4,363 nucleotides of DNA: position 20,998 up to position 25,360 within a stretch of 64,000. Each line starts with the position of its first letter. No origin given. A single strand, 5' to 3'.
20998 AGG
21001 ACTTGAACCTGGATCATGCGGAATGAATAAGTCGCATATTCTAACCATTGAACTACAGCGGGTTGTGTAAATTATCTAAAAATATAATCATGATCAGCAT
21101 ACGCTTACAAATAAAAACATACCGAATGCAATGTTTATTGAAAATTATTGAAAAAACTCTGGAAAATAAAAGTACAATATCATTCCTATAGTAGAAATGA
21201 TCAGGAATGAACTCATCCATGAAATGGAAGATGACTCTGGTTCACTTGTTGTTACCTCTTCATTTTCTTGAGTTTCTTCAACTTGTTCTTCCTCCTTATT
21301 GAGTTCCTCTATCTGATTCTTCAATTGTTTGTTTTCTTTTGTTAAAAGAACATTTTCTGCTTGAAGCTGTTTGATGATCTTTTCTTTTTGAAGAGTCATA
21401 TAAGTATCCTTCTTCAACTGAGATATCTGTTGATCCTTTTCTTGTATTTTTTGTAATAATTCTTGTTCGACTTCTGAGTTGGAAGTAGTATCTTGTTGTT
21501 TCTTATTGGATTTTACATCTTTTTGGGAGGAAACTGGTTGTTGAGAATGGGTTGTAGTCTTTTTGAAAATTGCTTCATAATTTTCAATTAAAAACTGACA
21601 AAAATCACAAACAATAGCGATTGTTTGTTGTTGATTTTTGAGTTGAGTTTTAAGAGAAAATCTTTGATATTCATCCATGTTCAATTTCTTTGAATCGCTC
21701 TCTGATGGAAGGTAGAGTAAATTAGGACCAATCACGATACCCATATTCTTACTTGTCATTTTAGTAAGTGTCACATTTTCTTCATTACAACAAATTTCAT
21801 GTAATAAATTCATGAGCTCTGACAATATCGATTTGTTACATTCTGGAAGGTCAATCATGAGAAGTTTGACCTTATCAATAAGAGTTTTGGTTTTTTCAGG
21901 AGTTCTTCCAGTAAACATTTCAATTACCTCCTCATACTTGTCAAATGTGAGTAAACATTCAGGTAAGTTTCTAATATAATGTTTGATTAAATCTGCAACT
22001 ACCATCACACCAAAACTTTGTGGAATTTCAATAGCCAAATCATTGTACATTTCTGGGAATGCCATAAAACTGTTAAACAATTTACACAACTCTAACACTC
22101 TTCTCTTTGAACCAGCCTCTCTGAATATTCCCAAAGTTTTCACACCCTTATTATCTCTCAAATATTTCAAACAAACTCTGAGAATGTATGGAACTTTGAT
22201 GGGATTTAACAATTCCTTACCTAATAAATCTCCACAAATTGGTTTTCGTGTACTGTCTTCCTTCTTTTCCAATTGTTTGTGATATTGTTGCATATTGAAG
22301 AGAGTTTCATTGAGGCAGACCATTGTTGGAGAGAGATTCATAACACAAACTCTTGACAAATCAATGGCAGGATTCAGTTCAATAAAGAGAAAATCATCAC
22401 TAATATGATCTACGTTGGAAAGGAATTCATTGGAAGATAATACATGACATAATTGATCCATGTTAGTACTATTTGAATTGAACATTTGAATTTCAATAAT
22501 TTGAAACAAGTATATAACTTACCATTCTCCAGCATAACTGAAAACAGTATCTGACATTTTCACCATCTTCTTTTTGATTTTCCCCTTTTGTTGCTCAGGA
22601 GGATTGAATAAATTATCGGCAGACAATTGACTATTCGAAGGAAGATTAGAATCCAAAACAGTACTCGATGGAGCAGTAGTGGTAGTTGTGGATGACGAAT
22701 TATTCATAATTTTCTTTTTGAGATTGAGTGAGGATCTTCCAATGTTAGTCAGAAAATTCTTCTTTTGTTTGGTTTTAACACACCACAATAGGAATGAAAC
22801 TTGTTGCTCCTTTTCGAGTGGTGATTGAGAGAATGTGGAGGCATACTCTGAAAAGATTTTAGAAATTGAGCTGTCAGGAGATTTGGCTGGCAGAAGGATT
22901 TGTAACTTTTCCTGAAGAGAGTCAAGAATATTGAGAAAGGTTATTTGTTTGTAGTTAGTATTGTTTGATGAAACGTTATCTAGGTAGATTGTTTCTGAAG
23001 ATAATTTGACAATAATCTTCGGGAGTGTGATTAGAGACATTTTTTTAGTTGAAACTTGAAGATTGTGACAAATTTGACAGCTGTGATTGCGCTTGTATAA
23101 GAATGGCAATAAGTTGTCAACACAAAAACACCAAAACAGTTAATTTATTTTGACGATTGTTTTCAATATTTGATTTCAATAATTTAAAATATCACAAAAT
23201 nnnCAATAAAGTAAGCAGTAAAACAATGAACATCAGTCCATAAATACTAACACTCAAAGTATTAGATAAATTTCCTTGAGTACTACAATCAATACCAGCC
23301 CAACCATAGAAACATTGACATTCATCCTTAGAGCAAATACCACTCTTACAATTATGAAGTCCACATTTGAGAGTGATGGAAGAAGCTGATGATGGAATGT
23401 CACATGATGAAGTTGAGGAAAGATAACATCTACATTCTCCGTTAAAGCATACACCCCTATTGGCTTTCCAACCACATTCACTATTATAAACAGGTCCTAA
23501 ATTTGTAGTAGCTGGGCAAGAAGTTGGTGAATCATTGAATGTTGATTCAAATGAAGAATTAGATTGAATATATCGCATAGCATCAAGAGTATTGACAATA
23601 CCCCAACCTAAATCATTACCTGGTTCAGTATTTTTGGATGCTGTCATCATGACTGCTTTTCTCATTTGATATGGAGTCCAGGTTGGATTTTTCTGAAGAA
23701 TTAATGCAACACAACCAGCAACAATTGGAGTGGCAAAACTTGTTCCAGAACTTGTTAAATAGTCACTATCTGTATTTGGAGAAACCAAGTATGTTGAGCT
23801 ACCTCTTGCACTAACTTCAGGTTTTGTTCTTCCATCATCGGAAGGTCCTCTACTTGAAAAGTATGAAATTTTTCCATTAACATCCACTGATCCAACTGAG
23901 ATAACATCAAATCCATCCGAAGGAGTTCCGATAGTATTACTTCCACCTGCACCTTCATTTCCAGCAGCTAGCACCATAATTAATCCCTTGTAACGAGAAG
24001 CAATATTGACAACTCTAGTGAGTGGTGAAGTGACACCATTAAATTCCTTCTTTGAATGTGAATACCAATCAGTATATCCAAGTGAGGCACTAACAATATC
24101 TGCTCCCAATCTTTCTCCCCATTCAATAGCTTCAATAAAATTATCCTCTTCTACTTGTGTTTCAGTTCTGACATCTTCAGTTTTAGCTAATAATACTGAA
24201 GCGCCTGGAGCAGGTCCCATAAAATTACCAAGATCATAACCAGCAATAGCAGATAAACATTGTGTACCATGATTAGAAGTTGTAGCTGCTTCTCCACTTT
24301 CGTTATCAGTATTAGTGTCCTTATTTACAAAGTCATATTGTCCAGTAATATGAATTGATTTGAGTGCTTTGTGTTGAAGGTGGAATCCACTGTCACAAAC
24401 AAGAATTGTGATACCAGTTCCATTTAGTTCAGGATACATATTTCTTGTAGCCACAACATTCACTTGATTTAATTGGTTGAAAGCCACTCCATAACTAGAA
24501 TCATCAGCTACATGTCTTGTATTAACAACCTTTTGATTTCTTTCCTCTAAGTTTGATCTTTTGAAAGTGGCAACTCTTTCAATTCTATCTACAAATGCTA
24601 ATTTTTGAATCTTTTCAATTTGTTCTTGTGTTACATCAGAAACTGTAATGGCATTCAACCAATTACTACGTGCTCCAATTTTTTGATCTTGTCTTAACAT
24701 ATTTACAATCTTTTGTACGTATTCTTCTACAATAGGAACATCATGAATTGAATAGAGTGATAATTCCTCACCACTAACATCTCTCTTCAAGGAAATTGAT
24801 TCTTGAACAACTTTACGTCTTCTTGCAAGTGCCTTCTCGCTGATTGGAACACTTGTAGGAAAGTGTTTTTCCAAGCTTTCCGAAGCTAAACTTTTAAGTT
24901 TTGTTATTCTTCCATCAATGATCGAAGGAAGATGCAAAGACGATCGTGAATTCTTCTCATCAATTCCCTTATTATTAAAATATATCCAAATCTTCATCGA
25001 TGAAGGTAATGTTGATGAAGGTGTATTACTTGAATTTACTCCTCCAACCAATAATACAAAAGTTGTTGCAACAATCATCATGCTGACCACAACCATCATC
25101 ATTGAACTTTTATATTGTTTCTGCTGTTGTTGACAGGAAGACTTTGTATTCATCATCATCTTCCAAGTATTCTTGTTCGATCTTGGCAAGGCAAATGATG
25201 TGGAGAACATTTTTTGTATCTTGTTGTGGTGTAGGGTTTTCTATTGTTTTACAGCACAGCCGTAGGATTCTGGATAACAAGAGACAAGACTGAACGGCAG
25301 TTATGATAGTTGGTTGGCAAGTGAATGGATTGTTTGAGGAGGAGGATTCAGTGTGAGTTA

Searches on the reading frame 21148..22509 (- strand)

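Call 50: search_protein_families(library=pfam, max_evalue=0.00001, proteins=[window:21148-22509:-])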
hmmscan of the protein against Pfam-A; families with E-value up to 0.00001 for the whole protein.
window:21148-22509:- (454 aa): 1 family
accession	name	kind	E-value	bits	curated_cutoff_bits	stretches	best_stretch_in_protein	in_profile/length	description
PF00620.32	RhoGAP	-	1.3e-28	100.2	24.5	1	107-267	1-146/148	RhoGAP domain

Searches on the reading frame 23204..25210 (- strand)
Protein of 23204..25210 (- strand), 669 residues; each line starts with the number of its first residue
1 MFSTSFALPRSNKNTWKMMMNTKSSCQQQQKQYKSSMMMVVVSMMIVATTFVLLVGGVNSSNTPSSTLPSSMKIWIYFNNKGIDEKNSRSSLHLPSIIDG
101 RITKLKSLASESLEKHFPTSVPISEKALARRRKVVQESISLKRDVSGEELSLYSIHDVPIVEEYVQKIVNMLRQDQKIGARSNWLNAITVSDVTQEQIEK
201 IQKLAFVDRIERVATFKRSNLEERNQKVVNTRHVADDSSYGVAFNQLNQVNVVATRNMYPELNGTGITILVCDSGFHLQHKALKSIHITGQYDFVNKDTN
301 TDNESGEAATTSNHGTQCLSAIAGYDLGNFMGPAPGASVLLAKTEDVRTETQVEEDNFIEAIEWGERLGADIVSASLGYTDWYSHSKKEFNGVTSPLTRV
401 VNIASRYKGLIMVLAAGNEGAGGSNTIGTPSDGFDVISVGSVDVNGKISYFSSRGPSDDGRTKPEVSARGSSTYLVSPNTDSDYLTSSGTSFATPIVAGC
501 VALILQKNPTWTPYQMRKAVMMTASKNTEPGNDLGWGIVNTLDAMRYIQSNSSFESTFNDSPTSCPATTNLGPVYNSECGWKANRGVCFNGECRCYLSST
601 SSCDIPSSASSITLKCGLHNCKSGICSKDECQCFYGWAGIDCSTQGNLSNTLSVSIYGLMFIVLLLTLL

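Call 50: search_protein_families(library=pfam, max_evalue=0.00001, proteins=[window:23204-25210:-])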
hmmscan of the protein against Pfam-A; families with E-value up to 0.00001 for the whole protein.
window:23204-25210:- (669 aa): 1 family
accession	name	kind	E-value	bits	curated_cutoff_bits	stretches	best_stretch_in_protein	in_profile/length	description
PF00082.27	Peptidase_S8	-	1.6e-50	172.5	21.8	1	264-537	1-288/288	Subtilase family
